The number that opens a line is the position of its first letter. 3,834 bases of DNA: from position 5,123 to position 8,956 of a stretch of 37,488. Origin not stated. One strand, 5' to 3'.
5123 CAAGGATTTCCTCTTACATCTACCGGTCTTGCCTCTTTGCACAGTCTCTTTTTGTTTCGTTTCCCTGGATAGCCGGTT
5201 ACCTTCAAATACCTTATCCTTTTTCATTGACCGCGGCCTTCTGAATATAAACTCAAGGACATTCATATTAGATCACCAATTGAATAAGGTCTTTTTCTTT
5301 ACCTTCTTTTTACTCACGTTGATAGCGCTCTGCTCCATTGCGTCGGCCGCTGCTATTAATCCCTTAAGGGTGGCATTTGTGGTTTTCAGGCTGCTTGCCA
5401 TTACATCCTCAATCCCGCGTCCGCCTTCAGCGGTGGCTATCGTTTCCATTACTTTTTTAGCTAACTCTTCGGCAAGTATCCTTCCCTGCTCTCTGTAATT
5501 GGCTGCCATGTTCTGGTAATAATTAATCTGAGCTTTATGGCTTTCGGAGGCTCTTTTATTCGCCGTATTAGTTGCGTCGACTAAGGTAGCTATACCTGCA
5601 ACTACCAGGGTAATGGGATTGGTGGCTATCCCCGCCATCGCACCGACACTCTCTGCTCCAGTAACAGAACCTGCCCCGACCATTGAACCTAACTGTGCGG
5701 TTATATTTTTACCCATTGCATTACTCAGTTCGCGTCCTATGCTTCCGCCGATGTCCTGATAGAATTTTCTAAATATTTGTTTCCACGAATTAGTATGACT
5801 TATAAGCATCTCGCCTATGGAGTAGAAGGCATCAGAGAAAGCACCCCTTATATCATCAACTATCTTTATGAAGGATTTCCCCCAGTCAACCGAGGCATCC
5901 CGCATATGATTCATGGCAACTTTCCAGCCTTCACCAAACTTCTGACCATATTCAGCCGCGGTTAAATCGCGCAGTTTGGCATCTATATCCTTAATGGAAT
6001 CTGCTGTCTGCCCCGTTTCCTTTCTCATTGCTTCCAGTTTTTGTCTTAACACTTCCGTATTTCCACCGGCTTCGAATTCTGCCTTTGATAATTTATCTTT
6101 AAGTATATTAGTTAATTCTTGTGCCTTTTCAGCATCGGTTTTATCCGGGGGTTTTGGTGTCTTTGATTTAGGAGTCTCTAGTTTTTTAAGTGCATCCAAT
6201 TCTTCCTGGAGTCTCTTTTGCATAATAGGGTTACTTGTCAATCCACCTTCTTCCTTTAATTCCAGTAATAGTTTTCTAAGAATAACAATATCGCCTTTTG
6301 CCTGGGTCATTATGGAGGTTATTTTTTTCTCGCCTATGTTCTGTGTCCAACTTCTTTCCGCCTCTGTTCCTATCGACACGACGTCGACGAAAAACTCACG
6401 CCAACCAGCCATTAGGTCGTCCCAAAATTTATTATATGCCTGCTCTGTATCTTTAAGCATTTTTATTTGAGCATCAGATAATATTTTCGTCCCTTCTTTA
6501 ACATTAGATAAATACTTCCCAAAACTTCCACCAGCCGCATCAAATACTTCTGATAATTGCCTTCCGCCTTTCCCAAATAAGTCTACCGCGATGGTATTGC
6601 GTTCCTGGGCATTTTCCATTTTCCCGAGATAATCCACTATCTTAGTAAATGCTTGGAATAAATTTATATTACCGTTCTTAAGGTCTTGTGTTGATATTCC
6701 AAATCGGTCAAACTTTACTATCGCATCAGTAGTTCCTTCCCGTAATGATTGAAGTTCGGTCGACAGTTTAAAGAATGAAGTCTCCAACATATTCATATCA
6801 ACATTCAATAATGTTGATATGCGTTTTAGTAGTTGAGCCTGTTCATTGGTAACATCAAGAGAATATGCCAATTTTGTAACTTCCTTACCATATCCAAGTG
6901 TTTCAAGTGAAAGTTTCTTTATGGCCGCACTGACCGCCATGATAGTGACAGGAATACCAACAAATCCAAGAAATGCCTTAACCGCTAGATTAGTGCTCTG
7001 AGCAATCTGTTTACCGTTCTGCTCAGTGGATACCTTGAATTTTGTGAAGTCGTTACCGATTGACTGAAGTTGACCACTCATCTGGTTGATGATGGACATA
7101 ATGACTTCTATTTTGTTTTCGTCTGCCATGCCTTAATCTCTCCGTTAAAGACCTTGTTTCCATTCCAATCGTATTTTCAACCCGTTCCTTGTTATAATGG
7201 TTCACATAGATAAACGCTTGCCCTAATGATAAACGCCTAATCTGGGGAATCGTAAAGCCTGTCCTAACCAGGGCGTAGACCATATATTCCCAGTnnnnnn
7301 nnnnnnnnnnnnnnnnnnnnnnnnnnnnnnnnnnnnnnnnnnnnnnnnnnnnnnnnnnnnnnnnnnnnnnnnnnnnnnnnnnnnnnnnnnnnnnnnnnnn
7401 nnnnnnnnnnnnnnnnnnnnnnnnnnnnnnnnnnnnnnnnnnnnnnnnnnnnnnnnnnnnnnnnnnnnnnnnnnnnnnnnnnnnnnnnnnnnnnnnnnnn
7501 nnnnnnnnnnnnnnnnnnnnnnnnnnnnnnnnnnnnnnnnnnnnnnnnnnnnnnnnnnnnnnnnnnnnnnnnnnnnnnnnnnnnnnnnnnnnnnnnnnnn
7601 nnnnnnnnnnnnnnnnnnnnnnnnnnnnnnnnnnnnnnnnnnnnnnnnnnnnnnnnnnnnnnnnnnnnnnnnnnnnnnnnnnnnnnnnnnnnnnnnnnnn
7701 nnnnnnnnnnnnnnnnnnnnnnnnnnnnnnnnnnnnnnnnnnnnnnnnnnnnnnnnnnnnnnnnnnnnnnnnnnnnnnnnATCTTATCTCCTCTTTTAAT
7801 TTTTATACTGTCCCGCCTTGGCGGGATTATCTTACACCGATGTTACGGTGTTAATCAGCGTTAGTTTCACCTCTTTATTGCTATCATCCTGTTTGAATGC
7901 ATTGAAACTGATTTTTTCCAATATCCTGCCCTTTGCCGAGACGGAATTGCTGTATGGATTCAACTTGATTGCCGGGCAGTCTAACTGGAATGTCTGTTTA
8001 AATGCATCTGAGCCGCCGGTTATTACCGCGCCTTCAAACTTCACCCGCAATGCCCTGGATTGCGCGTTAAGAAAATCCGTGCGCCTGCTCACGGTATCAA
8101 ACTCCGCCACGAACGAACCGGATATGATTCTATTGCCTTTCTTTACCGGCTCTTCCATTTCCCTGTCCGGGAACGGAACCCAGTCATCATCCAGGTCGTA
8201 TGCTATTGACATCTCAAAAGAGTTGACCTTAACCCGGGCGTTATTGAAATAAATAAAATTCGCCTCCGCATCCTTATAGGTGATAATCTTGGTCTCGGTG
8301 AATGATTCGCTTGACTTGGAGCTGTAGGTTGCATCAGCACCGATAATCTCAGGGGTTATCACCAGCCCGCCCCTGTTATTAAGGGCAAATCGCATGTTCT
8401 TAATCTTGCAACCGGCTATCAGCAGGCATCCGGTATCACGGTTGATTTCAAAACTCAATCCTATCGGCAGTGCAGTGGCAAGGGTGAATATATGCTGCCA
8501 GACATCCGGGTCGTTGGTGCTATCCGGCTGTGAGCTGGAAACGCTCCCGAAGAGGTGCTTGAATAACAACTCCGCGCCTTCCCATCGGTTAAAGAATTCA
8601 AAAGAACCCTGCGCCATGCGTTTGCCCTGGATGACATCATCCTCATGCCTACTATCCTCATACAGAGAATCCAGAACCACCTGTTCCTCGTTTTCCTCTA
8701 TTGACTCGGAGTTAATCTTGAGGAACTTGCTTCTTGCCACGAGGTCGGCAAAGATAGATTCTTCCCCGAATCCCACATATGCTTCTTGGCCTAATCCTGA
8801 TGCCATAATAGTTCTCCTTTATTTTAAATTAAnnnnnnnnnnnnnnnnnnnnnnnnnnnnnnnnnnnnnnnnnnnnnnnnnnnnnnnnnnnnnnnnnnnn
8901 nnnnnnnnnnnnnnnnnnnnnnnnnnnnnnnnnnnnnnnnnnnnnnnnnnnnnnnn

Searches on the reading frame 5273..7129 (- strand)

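Call 17: search_protein_families(library=pfam, proteins=[window:5273-7129:-], max_evalue=0.01)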
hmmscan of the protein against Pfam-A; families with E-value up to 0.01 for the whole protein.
window:5273-7129:- (618 aa): 1 family
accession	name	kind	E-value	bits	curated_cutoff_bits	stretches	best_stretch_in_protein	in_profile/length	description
PF10145.14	PhageMin_Tail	-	0.0011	19.3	33.2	1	126-186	142-201/201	Phage-related minor tail protein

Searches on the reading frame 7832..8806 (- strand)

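Call 17: search_protein_families(library=pfam, proteins=[window:7832-8806:-], max_evalue=0.01)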
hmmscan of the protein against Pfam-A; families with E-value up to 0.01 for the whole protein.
window:7832-8806:- (324 aa): 1 family
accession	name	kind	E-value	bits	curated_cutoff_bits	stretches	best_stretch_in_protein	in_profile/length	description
PF18906.5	Phage_tube_2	-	3.6e-09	37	27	1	6-285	1-248/266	Phage tail tube protein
